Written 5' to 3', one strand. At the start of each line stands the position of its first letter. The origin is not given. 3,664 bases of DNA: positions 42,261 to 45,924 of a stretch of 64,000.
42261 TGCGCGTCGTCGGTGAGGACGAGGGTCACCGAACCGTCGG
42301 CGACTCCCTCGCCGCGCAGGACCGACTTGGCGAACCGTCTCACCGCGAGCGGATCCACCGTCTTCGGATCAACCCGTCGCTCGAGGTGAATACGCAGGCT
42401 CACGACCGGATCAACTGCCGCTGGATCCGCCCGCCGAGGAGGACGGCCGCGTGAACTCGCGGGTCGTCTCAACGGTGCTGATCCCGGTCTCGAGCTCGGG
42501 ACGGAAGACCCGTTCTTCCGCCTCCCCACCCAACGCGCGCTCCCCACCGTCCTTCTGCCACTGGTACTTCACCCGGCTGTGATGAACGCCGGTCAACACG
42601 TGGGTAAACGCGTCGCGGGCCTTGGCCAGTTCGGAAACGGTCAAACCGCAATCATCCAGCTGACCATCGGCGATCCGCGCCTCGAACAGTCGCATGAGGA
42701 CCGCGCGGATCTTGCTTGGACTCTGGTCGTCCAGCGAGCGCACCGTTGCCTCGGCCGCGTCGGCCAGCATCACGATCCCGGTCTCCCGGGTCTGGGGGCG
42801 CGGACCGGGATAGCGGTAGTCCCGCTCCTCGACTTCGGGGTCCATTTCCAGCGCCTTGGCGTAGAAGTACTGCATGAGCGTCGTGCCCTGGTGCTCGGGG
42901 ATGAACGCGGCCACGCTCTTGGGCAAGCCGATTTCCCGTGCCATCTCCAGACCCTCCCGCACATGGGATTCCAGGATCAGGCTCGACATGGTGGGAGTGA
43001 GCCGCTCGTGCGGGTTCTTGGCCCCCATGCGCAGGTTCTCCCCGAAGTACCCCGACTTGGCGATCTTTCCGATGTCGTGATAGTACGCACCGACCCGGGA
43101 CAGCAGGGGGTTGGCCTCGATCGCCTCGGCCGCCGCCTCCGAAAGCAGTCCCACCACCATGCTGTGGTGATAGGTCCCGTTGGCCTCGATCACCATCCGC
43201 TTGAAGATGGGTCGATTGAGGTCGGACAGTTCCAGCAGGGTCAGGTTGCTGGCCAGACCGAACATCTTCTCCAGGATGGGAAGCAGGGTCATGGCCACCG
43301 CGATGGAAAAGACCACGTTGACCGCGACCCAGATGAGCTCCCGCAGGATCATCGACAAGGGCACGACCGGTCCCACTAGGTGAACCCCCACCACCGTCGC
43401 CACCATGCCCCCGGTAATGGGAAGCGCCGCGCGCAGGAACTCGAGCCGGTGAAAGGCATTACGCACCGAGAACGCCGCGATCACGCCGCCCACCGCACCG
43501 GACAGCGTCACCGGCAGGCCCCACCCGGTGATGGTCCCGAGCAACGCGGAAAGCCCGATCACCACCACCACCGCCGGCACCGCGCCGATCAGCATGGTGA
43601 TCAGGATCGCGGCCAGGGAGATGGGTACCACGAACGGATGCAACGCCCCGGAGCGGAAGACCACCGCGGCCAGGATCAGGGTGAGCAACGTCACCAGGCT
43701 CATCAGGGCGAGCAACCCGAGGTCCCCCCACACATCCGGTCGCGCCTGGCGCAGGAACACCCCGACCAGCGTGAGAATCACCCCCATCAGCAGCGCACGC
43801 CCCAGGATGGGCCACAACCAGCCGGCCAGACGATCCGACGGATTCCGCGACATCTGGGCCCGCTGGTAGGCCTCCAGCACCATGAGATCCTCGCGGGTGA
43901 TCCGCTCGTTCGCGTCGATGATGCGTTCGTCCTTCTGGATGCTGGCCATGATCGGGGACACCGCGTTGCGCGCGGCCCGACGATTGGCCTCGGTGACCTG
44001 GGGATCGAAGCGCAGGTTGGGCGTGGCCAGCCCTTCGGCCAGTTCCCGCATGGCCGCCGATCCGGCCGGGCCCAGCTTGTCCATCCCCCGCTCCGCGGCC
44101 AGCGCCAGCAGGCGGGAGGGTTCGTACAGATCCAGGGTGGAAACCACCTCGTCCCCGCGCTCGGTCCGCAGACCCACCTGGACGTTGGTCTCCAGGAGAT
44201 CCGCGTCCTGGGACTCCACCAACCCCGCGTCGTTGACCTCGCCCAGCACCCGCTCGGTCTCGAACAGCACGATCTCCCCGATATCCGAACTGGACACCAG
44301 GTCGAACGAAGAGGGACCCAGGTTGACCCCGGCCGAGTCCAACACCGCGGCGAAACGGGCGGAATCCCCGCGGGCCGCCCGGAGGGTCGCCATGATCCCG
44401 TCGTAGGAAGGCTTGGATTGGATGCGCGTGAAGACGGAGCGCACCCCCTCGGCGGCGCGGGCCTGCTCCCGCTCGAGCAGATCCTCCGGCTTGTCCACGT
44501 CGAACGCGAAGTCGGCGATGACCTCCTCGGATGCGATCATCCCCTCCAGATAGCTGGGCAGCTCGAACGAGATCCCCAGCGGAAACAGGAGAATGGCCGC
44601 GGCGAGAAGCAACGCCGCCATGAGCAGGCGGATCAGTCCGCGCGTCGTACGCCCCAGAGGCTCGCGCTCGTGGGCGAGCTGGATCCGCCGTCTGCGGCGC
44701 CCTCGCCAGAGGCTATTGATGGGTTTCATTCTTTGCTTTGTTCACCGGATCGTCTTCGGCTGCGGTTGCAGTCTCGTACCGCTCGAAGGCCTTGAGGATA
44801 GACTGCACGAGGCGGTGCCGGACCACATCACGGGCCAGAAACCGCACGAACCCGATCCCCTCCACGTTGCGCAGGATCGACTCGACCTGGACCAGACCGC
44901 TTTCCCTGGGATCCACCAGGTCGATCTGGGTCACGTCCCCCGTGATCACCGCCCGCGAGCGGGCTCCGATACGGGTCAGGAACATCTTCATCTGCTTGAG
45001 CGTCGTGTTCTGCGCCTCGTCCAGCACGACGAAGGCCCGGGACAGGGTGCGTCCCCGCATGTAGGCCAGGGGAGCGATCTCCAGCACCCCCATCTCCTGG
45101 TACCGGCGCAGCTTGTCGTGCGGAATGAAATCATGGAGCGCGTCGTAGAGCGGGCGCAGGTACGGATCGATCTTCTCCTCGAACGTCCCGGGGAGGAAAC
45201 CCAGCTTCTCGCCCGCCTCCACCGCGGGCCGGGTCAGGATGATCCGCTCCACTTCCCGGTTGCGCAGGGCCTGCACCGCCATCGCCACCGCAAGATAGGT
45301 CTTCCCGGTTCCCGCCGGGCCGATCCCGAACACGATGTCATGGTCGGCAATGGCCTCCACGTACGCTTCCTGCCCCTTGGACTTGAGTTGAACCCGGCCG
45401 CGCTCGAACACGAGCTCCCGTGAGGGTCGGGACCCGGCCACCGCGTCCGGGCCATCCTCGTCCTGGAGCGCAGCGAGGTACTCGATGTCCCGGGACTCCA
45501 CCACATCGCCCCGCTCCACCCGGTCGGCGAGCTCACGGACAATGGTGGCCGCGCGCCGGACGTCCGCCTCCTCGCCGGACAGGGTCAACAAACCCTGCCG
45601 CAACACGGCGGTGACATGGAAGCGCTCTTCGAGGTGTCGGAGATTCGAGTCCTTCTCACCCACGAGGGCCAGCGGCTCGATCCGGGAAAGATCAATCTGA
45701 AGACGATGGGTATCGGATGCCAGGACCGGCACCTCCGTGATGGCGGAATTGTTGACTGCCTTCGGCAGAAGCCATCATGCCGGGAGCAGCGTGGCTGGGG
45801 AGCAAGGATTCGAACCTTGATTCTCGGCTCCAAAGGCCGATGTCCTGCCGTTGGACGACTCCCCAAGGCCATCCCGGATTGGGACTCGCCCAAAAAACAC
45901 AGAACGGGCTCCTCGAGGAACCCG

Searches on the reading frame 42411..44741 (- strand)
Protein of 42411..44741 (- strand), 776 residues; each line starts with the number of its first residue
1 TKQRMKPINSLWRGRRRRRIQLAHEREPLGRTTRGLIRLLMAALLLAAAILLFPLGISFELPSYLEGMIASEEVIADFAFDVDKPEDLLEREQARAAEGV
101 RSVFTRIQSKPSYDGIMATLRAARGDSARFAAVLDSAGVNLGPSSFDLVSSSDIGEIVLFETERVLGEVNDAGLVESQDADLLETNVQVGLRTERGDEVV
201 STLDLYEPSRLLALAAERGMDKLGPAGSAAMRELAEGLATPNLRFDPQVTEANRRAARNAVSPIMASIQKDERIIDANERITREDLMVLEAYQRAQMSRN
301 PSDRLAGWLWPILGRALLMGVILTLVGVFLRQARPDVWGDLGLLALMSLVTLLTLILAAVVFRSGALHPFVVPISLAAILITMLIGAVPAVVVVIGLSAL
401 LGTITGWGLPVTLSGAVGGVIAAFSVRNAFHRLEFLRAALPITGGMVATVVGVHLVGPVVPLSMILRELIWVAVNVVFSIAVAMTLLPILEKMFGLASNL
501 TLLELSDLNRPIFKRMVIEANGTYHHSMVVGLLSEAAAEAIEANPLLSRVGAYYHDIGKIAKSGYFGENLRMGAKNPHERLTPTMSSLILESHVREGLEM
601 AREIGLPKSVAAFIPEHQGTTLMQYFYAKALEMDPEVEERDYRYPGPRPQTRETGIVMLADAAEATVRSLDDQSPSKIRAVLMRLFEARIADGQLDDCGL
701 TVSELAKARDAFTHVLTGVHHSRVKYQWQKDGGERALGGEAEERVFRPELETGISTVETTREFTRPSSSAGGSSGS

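Call 20: search_protein_families(library=pfam, proteins=[window:42411-44741:-], max_evalue=1)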
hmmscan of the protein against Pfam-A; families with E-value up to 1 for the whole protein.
window:42411-44741:- (776 aa): 3 families
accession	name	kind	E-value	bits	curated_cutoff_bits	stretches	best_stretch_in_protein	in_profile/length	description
PF07698.17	7TM-7TMR_HD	-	8.9e-26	91.4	29.4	1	310-498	2-190/190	7TM receptor with intracellular HD hydrolase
PF07697.16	7TMR-HDED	-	6.4e-18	66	27.6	1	66-293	2-221/224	7TM-HD extracellular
PF01966.28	HD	-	2.6e-14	54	22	1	523-665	1-115/116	HD domain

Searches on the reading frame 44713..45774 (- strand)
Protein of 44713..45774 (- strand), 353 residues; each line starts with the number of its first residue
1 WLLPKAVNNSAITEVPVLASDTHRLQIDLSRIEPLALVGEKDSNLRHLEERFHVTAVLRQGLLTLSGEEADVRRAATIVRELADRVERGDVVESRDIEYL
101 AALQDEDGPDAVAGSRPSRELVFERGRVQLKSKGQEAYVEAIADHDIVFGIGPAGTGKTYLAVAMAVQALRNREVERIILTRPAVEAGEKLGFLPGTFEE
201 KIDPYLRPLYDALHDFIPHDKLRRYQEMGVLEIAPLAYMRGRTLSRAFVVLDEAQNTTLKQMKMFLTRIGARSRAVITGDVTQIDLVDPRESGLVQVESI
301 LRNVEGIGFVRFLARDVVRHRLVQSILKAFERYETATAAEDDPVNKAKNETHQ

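Call 20: search_protein_families(library=pfam, proteins=[window:44713-45774:-], max_evalue=1)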
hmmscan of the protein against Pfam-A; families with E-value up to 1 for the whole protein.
window:44713-45774:- (353 aa): 20 families
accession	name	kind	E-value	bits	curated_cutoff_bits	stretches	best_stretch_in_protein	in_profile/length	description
PF02562.22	PhoH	-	2.7e-92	308.3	27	1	128-331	2-205/205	PhoH-like protein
PF13604.12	AAA_30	-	4.2e-09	36.8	27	1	132-288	3-132/191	AAA domain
PF13245.12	AAA_19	-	1.9e-08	35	25.1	1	135-284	1-129/134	AAA domain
PF01695.23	IstB_IS21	-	2.3e-05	24.5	24.1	1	145-172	92-119/238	IstB-like ATP binding protein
PF00270.35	DEAD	-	0.00019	21.7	26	1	133-183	2-53/167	DEAD/DEAH box helicase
PF13481.12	AAA_25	-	0.00041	20.5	27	1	142-247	30-129/195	AAA domain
PF13401.12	AAA_22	-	0.00081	20.1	27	1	149-265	9-104/130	AAA domain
PF20720.3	nSTAND3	-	0.013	15.7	27.2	1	134-173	6-45/155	Novel STAND NTPase 3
PF13460.12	NAD_binding_10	-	0.023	15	27.2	1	129-207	45-122/184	NAD(P)H-binding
PF05707.18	Zot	-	0.024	14.5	20.3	1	147-182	2-35/197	Zonular occludens toxin (Zot)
PF23248.1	KH_PARP14_2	-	0.029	14.6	27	1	45-87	20-63/72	PARP14, second type I KH domain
PF00580.27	UvrD-helicase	-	0.039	14.1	23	0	248-283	215-250/271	UvrD/REP helicase N-terminal domain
PF00004.35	AAA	-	0.045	14.6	21.2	1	151-172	4-23/131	ATPase family associated with various cellular activities (AAA)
PF03958.22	Secretin_N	-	0.047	14.3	28.2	1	49-82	30-63/69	Bacterial type II/III secretion system short domain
PF13191.12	AAA_16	-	0.063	14.2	32.6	1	140-205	17-66/167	AAA ATPase domain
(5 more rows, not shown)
